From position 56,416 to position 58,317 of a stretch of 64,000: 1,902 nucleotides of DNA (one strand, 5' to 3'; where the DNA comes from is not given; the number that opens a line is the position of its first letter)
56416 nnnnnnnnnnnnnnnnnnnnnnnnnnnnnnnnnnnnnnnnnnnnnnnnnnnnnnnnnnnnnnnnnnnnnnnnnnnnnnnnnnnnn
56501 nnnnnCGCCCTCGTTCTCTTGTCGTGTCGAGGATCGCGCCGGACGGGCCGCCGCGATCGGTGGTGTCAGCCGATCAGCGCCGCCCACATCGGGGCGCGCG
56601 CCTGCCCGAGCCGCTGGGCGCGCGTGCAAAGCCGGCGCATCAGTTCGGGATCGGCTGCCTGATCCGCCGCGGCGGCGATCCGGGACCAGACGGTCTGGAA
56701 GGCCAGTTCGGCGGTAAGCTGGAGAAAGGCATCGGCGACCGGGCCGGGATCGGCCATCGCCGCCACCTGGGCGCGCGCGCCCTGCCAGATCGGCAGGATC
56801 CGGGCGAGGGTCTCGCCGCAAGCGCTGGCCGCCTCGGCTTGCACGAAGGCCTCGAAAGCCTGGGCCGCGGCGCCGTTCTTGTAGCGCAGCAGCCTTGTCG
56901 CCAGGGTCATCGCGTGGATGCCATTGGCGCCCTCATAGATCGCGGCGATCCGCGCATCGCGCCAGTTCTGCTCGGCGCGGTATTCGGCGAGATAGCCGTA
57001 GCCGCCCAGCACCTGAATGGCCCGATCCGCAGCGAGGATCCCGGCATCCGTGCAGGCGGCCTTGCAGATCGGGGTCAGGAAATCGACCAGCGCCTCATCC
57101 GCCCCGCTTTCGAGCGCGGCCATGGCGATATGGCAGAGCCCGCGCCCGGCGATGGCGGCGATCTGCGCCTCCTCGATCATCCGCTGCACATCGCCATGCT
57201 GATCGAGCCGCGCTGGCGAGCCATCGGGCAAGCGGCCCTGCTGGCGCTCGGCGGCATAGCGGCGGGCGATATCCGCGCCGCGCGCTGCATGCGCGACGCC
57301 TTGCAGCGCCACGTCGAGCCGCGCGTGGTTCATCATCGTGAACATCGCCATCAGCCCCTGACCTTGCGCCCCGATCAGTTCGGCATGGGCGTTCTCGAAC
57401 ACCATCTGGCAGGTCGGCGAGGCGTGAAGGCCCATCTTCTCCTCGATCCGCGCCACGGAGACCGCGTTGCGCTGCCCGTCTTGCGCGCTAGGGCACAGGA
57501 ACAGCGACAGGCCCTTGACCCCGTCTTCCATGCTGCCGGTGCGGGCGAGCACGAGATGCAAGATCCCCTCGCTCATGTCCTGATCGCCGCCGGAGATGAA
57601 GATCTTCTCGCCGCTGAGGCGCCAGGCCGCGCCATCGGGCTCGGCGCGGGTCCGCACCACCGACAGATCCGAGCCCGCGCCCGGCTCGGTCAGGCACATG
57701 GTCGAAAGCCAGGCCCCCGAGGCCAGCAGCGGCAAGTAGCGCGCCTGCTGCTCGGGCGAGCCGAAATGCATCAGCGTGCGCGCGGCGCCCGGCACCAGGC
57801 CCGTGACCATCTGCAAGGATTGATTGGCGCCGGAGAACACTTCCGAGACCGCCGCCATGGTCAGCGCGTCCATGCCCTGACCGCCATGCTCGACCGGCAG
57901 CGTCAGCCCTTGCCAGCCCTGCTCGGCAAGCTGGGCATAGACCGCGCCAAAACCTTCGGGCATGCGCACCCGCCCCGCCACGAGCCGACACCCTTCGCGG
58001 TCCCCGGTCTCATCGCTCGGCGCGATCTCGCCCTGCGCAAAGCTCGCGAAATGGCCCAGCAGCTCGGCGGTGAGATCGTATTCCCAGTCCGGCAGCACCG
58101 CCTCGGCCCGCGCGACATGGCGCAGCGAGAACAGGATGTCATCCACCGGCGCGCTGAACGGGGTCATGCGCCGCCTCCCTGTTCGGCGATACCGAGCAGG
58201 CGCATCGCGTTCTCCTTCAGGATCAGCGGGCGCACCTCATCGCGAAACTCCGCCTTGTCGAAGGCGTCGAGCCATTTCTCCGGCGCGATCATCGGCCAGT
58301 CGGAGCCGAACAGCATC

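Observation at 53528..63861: TRAP transporter + Fcs-like ligase / hydratase / SDR / thioesterase / MarR cluster: probable CoA-dependent beta-oxidative hydroxycinnamate (ferulate/p-coumarate) catabolism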

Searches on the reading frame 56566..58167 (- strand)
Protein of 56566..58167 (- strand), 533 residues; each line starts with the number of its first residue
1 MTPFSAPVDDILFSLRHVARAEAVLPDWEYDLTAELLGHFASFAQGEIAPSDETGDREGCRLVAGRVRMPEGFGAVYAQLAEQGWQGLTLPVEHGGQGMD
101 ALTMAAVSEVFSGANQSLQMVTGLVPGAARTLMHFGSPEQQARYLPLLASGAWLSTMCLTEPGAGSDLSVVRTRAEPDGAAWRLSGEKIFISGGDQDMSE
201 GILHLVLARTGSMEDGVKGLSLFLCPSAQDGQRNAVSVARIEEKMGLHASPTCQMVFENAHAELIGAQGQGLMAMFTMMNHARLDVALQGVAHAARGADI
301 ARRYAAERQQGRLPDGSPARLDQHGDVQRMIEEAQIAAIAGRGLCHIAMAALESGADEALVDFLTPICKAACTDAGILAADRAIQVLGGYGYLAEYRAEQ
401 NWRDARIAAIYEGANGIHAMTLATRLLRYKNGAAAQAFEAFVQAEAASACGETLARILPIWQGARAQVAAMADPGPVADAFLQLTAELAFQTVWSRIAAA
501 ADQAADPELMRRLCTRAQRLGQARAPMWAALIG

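Call 4: search_protein_families(library=pfam, proteins=[window:56566-58167:-])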
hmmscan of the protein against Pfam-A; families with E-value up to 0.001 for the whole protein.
window:56566-58167:- (533 aa): 4 families
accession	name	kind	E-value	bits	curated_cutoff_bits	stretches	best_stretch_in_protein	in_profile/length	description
PF00441.29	Acyl-CoA_dh_1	-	6.5e-22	78.7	22.4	1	269-427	1-150/150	Acyl-CoA dehydrogenase, C-terminal domain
PF02770.24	Acyl-CoA_dh_M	-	1.6e-16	60.7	33.3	1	157-259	2-96/97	Acyl-CoA dehydrogenase, middle domain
PF02771.21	Acyl-CoA_dh_N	-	2.2e-16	60.7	22.9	1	39-151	10-112/113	Acyl-CoA dehydrogenase, N-terminal domain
PF22924.1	ACOX_C_alpha1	-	1.8e-07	31.6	27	1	278-423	3-165/169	Acyl-CoA oxidase, C-alpha1 domain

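Call 5: search_protein_families(library=ncbifam, proteins=[window:56566-58167:-])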
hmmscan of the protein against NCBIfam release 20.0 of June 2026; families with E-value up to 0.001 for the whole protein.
window:56566-58167:- (533 aa): 20 families
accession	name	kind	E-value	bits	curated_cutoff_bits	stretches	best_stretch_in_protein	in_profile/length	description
NF042972.1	AcrlCoAredClosAcrC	equivalog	1.2e-53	182.1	640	1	75-427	40-377/378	acryloyl-CoA reductase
NF058590.1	AcCoDHFadEBacil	equivalog_domain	2.2e-44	152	600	1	79-428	61-412/586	acyl-CoA dehydrogenase FadE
NF043006.1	CyhCrbnylCoADH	equivalog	2.3e-43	148.7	650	1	77-425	41-374/380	cyclohexane-1-carbonyl-CoA dehydrogenase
NF045552.1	GlutCoADH_Des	equivalog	6.9e-40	137.4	470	1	76-429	42-382/387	glutaryl-CoA dehydrogenase Acd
NF042439.1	SulpropCoADesulf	equivalog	3.2e-35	121.6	600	1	78-430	31-374/379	3-sulfinopropanoyl-CoA desulfinase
NF045652.1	ProlPCPDhRedW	equivalog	7.2e-34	117.2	650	1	69-423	29-370/376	L-prolyl-[peptidyl-carrier protein] dehydrogenase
NF008997.0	PRK12341.1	equivalog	1.5e-33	116.4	537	1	78-420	44-370/382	acyl-CoA dehydrogenase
NF002885.1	PRK03354.1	equivalog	1.3e-28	100.2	540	1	78-427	44-374/378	crotonobetainyl-CoA dehydrogenase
TIGR03207.1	cyc_hxne_CoA_dh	equivalog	1.4e-25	89.8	575.35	1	76-422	37-367/372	cyclohexanecarboxyl-CoA dehydrogenase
NF008594.0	PRK11561.1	equivalog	1.4e-25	89.6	545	1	153-443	178-455/540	isovaleryl-CoA dehydrogenase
NF053553.1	prodigi_MBC_PigA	equivalog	4.1e-21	75.5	500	1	76-424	41-377/381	prodigiosin MBC biosynthesis dehydrogenase PigA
NF049984.1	Rv1679_FadE16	equivalog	7e-18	65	600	1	75-410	29-349/371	Rv1679 family acyl-CoA dehydrogenase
NF052270.1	Staph_DH_FadE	equivalog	7.1e-16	57.9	600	1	118-426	102-393/400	acyl-CoA dehydrogenase FadE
NF007000.1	PRK09463.1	subfamily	2.8e-14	52.4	600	1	76-170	78-174/726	acyl-CoA dehydrogenase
TIGR03203.1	pimD_small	equivalog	5.7e-14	52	652.7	1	75-400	41-350/378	pimeloyl-CoA dehydrogenase small subunit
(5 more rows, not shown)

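Call 42: search_solved_structures(query=window:56566-58167:-, max_evalue=1e-20)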
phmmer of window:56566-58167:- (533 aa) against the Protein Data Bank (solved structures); distinct sequences matched with E-value up to 1e-20: 69 (the best 60 are shown).
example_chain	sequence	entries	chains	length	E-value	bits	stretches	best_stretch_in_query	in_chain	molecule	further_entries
8pns_A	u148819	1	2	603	4e-93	316.1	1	26-454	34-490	Acyl-CoA dehydrogenase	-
8pu5_B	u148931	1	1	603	3.2e-92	313.2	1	26-454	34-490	Probable acyl-CoA dehydrogenase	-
6ijc_A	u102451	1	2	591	6.4e-92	312.2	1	1-444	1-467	Acyl-CoA dehydrogenase family protein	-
8r1e_B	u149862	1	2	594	7.8e-86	292.1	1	2-452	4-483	Probable acyl-CoA dehydrogenase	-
8png_B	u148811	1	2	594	6.1e-85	289.2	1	2-452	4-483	Probable acyl-CoA dehydrogenase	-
6kse_A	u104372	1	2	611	2.7e-51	178.1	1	23-446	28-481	Acyl-CoA dehydrogenase FadE5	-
6kpt_A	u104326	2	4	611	3.5e-50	174.5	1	9-448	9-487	Acyl-CoA dehydrogenase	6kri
6ksb_A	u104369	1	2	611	1.7e-49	172.2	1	9-448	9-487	Acyl-CoA dehydrogenase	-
6ks9_A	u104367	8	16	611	2.6e-49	171.6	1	9-448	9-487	Acyl-CoA dehydrogenase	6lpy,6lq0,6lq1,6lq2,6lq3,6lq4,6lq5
6lq6_A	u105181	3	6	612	2.6e-49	171.6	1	9-448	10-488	Acyl-CoA dehydrogenase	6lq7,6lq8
6ksa_A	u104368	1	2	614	2.6e-49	171.6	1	9-448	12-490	Acyl-CoA dehydrogenase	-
4n5f_A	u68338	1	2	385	4.1e-45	157.8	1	75-425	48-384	Putative acyl-CoA dehydrogenase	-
2dvl_A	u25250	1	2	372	3.8e-44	154.6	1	79-427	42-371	Acyl-CoA dehydrogenase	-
4m9a_A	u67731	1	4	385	3.2e-42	148.2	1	76-425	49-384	Acyl-CoA dehydrogenase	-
4u83_A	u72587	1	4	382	1.1e-40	143.2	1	75-424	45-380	Acyl-CoA dehydrogenase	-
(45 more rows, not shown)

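Call 65: search_solved_structures(query=window:56566-58167:-, max_evalue=1e-88, show_alignments=3)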
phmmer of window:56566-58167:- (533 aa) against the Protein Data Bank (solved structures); distinct sequences matched with E-value up to 1e-88: 3.
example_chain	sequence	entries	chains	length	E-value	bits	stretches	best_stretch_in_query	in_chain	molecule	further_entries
8pns_A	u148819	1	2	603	4e-93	316.1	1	26-454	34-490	Acyl-CoA dehydrogenase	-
8pu5_B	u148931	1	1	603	3.2e-92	313.2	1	26-454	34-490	Probable acyl-CoA dehydrogenase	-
6ijc_A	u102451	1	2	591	6.4e-92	312.2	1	1-444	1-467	Acyl-CoA dehydrogenase family protein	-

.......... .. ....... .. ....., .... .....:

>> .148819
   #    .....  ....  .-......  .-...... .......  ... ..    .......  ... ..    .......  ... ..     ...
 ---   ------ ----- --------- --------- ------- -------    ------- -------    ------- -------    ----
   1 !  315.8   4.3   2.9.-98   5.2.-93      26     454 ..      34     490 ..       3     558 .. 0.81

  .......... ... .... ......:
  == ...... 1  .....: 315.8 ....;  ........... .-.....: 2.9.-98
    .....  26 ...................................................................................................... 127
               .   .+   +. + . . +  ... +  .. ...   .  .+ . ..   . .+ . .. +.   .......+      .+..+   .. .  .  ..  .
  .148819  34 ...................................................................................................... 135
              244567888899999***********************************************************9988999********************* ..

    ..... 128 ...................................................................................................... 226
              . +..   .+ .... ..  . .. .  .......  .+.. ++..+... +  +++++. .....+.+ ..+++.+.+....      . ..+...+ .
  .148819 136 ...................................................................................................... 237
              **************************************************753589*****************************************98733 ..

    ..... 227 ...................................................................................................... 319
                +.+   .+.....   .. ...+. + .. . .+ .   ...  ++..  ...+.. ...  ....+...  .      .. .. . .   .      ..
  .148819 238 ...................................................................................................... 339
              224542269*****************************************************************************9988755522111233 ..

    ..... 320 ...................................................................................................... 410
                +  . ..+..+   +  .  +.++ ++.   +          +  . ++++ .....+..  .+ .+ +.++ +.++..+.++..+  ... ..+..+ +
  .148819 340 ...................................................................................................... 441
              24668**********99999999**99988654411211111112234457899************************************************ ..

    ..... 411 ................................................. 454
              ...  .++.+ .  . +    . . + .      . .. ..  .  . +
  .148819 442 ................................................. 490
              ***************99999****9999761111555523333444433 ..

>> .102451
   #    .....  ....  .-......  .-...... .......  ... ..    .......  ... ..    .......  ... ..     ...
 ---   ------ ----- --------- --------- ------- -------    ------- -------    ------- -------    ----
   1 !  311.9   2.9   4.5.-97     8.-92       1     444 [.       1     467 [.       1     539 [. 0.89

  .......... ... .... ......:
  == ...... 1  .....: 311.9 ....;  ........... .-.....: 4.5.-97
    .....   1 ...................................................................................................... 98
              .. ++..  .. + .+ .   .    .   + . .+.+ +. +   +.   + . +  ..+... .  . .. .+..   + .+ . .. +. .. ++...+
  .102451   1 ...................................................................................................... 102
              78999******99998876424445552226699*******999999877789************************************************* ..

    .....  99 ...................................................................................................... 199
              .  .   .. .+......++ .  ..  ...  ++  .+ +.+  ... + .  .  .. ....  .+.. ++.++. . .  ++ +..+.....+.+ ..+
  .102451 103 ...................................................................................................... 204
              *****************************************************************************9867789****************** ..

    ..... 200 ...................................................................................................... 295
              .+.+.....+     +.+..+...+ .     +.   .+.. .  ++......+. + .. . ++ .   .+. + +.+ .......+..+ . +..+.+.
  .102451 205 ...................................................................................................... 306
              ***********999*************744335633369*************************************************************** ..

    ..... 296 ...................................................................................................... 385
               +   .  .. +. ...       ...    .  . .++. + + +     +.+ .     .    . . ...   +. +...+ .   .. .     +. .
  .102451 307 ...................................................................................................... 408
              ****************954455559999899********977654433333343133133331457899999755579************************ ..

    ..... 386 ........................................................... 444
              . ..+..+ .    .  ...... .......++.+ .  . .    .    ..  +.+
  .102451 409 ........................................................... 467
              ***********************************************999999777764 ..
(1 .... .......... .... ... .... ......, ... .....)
